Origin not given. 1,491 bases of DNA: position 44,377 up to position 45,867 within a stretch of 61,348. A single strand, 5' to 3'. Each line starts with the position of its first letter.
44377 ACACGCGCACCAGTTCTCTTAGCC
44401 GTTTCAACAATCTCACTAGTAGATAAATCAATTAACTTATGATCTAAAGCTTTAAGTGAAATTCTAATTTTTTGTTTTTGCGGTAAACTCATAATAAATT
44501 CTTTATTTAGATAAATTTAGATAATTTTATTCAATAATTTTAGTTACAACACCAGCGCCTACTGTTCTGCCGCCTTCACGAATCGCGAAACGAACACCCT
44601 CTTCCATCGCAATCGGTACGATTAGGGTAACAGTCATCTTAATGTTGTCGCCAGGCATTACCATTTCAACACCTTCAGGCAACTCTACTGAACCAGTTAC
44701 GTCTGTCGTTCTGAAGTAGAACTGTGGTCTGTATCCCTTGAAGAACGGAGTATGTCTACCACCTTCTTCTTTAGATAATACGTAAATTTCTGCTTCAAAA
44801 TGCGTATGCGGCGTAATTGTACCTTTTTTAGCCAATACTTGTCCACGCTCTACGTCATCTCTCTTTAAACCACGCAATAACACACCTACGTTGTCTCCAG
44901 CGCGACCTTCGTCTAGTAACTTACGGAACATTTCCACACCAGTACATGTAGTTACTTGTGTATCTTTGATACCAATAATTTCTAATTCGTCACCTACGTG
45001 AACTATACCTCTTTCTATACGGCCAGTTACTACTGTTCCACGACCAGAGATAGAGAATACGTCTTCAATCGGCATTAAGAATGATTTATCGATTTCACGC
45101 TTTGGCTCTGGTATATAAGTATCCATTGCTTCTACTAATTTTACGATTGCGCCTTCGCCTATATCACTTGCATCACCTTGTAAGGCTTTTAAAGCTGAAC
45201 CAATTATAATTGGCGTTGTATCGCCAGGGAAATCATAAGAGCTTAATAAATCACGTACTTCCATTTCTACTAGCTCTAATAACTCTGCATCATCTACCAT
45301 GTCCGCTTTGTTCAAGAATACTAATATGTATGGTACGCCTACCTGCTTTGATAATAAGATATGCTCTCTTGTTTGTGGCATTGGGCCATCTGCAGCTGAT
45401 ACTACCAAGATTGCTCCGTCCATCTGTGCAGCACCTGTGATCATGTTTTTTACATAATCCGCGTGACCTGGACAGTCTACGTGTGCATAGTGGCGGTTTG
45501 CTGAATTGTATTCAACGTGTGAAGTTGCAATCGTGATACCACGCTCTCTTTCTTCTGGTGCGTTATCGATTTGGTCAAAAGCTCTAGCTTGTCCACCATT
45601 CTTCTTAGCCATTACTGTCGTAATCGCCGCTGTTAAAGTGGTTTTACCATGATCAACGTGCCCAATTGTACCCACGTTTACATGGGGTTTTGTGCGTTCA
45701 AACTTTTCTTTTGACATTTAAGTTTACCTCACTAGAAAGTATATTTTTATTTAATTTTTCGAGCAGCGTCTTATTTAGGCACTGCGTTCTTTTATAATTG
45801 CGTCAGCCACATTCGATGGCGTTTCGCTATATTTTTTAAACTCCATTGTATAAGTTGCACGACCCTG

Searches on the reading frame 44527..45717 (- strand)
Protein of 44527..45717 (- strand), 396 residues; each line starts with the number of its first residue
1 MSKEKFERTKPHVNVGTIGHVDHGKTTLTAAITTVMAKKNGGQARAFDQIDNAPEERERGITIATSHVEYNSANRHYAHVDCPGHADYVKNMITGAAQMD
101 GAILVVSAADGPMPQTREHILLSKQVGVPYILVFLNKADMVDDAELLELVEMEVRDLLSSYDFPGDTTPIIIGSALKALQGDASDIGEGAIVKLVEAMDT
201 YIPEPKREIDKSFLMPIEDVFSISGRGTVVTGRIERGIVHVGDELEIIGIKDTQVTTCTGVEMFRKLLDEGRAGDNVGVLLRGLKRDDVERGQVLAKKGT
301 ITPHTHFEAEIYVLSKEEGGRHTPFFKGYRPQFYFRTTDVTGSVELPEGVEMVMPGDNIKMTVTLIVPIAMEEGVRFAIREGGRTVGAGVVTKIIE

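Call 29: list_cluster_members(proteins=[window:44527-45717:-, window:45775-47874:-, window:53246-57346:-, window:429-1589:-, window:4381-5481:-, window:7310-8740:-, window:6679-7188:-])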
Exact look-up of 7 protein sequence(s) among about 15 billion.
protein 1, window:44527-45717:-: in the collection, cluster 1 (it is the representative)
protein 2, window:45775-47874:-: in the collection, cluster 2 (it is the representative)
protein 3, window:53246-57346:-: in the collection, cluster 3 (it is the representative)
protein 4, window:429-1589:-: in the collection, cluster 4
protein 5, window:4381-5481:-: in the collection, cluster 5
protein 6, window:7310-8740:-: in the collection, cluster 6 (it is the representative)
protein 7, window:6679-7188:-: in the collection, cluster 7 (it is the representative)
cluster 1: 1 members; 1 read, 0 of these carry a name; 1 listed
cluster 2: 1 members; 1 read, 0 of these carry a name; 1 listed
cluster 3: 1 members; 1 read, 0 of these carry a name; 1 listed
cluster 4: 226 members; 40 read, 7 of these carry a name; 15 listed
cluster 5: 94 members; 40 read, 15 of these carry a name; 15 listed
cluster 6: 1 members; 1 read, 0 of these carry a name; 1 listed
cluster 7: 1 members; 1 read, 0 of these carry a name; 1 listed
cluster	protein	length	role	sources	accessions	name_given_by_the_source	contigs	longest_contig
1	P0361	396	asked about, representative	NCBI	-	-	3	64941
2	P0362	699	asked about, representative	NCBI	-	-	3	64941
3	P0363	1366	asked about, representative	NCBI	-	-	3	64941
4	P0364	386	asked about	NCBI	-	-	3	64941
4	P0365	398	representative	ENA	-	-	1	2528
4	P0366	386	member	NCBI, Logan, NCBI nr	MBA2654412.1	MAG: Fic family protein [Gammaproteobacteria bacterium] | Fic family protein [Gammaproteobacteria bacterium]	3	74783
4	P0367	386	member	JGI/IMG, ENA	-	Fic family protein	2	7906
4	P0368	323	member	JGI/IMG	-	Fic family protein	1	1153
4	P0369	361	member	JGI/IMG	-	Fic family protein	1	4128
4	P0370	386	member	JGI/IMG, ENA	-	Fic family protein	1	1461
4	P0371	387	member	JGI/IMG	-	Fic family protein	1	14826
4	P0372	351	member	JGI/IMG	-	Fic family protein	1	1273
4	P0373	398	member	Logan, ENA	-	-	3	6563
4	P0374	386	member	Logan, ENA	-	-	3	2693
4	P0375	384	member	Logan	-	-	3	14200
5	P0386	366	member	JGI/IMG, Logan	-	Fic family protein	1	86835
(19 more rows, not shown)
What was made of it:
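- Checked: Core proteins are singletons at 90% clustering, while FicA and FicB sit in cross-phylum clusters of 226 and 94 members (call 29).
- Recent transfer: the host EF-Tu, EF-G and RpoB are singletons at 90% clustering, while FicA and FicB fall in clusters of 226 and 94 members across phyla (call 29).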

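Call 61: find_encoding_contigs(protein=P0366, flank=8000, max_places=4)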
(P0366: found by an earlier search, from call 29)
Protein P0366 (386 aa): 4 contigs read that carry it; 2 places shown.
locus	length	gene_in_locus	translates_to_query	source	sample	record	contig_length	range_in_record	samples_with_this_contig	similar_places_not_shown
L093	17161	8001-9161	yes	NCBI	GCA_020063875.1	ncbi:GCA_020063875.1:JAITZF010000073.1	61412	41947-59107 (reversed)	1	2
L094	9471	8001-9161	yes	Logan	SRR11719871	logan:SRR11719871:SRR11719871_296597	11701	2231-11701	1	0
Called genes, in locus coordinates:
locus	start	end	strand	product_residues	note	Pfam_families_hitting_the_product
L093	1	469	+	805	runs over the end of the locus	PF00069:Pkinase, PF07714:PK_Tyr_Ser-Thr (weak)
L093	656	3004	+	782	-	PF00069:Pkinase, PF07714:PK_Tyr_Ser-Thr (weak)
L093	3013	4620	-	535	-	PF05496:RuvB_N (weak), PF13191:AAA_16 (weak), PF13401:AAA_22 (faint), PF13177:DNA_pol3_delta2, PF00004:AAA, PF22608:DNAX_ATPase_lid, PF12169:DNA_pol3_gamma3, PF12170:DNA_pol3_tau_5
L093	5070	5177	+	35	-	-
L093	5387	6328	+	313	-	PF08241:Methyltransf_11, PF13649:Methyltransf_25, PF13847:Methyltransf_31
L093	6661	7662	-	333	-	PF01633:Choline_kinase, PF01636:APH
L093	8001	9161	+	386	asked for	PF13784:Fic_N, PF02661:Fic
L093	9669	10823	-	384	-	PF01546:Peptidase_M20, PF07687:M20_dimer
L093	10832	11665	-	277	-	PF14805:THDPS_N_2, PF25084:LbH_EIF2B (faint), PF00132:Hexapep, PF14602:Hexapep_2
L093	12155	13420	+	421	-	PF00083:Sugar_tr, PF07690:MFS_1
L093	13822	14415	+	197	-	-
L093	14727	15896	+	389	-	-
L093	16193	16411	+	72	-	PF12728:HTH_17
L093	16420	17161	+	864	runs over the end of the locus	PF13362:Toprim_3 (weak), PF06048:DUF927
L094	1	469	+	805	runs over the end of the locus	PF00069:Pkinase, PF07714:PK_Tyr_Ser-Thr (weak)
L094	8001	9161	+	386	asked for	PF13784:Fic_N, PF02661:Fic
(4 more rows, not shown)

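Call 62: find_encoding_contigs(protein=P0386, flank=8000, max_places=4)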
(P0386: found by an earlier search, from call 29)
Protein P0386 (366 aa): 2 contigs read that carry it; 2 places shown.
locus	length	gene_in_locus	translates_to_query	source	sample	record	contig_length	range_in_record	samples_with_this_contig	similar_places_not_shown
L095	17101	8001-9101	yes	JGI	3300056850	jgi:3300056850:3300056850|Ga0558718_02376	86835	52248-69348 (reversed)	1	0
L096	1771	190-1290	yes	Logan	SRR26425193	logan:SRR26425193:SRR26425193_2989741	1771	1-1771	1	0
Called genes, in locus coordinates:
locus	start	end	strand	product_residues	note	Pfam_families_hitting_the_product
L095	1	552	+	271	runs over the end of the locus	PF01427:Peptidase_M15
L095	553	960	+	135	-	PF00583:Acetyltransf_1, PF13673:Acetyltransf_10, PF13508:Acetyltransf_7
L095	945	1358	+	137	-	PF09945:DUF2177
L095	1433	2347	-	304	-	PF13354:Beta-lactamase2, PF00144:Beta-lactamase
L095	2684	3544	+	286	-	PF01370:Epimerase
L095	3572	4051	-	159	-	PF03073:TspO_MBR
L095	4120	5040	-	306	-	PF01370:Epimerase, PF08338:DUF1731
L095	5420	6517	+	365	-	PF00724:Oxidored_FMN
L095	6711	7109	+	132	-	PF13613:HTH_Tnp_4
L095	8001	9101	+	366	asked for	PF02661:Fic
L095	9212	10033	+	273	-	PF01636:APH, PF04655:APH_6_hur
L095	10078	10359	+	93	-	PF13613:HTH_Tnp_4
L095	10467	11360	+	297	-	PF01609:DDE_Tnp_1, PF13612:DDE_Tnp_1_3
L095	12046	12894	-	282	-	PF12833:HTH_18, PF00165:HTH_AraC, PF06445:GyrI-like, PF14526:Cass2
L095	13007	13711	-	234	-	PF03547:Mem_trans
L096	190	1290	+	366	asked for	PF02661:Fic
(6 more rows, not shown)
